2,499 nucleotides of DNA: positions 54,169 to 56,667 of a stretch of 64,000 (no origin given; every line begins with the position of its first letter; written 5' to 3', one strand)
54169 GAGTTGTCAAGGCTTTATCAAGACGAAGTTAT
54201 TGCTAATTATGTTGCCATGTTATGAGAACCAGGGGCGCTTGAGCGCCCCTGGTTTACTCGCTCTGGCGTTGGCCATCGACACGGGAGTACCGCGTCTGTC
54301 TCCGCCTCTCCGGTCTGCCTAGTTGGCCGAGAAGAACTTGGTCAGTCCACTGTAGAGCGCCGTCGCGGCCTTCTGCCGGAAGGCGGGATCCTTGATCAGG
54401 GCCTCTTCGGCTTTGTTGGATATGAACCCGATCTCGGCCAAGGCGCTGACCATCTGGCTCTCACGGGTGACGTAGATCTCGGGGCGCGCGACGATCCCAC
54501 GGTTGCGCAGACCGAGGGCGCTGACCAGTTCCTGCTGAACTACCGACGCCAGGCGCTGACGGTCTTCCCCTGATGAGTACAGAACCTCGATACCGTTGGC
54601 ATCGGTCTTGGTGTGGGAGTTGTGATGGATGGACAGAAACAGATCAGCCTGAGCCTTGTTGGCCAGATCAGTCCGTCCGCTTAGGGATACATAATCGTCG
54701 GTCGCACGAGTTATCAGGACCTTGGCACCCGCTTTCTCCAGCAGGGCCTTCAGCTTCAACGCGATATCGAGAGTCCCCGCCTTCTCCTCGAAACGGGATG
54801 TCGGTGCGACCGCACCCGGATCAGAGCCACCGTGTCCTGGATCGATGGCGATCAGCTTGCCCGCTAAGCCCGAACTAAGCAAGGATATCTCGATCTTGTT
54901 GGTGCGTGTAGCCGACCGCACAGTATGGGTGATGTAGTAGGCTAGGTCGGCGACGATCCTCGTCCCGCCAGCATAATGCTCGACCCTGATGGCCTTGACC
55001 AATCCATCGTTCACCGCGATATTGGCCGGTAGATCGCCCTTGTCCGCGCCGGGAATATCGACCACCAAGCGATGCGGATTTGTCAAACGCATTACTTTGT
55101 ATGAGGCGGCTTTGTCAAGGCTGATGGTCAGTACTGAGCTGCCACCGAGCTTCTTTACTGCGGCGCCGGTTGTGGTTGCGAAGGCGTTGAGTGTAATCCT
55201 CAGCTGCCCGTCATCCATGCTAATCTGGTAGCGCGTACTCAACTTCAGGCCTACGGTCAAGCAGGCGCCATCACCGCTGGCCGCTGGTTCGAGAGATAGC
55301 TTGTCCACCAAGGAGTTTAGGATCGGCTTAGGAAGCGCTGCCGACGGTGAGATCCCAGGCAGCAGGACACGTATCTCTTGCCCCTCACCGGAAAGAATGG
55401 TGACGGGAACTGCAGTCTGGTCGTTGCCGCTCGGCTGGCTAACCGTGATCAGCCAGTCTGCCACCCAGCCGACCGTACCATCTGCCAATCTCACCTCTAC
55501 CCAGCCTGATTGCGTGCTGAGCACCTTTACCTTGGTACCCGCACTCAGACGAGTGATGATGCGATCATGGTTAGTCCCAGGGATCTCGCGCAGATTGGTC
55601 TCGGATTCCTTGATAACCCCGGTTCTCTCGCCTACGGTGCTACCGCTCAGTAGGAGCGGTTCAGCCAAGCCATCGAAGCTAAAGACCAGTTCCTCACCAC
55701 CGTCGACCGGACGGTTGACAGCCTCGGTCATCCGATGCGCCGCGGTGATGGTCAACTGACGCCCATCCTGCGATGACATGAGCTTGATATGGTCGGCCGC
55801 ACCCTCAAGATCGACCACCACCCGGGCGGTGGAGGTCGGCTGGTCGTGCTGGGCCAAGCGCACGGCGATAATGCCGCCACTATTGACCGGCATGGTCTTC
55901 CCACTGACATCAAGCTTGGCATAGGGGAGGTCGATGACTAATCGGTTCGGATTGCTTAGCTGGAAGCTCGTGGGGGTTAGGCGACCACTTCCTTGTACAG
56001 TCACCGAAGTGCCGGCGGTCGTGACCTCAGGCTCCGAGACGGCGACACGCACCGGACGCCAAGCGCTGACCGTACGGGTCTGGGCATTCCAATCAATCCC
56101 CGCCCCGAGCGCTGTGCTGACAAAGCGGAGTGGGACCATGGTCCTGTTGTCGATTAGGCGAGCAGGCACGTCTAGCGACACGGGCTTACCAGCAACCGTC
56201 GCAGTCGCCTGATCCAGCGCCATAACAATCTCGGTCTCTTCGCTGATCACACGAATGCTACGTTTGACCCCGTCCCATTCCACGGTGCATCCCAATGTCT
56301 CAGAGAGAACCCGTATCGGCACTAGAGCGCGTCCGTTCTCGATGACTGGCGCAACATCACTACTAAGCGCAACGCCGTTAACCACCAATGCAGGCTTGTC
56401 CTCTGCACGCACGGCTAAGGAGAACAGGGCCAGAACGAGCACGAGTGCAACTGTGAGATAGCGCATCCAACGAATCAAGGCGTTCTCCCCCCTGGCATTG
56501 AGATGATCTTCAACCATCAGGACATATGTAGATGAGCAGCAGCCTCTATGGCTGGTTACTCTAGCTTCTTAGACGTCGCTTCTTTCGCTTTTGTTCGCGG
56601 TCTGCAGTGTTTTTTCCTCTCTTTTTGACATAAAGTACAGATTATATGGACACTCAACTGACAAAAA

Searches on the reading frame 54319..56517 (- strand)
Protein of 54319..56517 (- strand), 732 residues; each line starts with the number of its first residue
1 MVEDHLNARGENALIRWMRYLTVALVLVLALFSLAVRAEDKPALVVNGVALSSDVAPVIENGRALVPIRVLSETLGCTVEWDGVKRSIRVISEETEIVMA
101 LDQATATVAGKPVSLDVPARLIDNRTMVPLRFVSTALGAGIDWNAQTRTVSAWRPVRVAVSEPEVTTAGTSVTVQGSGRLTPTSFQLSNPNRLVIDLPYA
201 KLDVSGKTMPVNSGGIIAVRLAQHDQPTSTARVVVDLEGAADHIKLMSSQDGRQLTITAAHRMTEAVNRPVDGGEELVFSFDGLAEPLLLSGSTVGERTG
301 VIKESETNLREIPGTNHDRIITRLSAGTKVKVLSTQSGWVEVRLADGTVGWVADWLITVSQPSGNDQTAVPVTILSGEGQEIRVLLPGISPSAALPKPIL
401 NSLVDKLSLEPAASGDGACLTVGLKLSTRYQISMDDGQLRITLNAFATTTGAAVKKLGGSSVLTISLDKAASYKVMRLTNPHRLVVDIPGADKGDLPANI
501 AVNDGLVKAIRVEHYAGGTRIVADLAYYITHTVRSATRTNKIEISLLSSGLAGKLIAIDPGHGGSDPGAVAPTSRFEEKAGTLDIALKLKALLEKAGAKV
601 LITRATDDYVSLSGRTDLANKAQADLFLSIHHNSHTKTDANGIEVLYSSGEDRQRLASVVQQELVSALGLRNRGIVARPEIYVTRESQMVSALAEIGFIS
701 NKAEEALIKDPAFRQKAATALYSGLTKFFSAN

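Call 68: find_homologous_proteins(query=window:54319-56517:-, max_evalue=1e-20)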
Query window:54319-56517:- (732 aa): 11 proteins with E <= 1e-20 among 8000 candidates.
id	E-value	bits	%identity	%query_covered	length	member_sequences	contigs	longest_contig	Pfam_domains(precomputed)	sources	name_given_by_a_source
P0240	0.0e+0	1523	96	100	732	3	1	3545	PF11741.14,PF06347.20,PF01520.24,PF24837.2,PF18348.8,PF08239.18,PF07833.17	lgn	-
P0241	0.0e+0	1272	81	98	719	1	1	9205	PF11741.14,PF06347.20,PF01520.24,PF24837.2,PF18348.8,PF08239.18,PF07833.17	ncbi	-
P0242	0.0e+0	1259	80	98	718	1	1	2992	PF11741.14,PF06347.20,PF01520.24,PF24837.2,PF18348.8,PF08239.18,PF07833.17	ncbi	ncbi:MAG: N-acetylmuramoyl-L-alanine amidase [Bacillota bacterium]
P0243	8.4e-62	228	37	38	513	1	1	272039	PF11741.14,PF01520.24,PF07833.17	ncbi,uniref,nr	ncbi:N-acetylmuramoyl-L-alanine amidase [Heliobacterium chlorum]|uniref:N-acetylmuramoyl-L-alanine a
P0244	2.1e-60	223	40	29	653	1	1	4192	PF11741.14,PF01520.24,PF07833.17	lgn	-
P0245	1.3e-54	204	36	21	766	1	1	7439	PF06347.20,PF01520.24,PF08239.18,PF07833.17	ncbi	-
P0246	1.7e-46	177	35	39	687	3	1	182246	PF11741.14,PF01520.24,PF07833.17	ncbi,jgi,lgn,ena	ncbi:MAG: N-acetylmuramoyl-L-alanine amidase [Candidatus Margulisiibacteriota bacterium]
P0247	1.5e-44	171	34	39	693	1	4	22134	PF11741.14,PF01520.24,PF07833.17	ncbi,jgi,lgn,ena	-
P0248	2.7e-44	170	40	32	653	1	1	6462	PF11741.14,PF01520.24,PF07833.17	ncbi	ncbi:MAG: N-acetylmuramoyl-L-alanine amidase [Bacillota bacterium]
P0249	3.8e-23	100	31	24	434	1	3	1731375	PF11741.14,PF01520.24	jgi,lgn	jgi:N-acetylmuramoyl-L-alanine amidase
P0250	1.3e-22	98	41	24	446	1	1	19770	PF07833.17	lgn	-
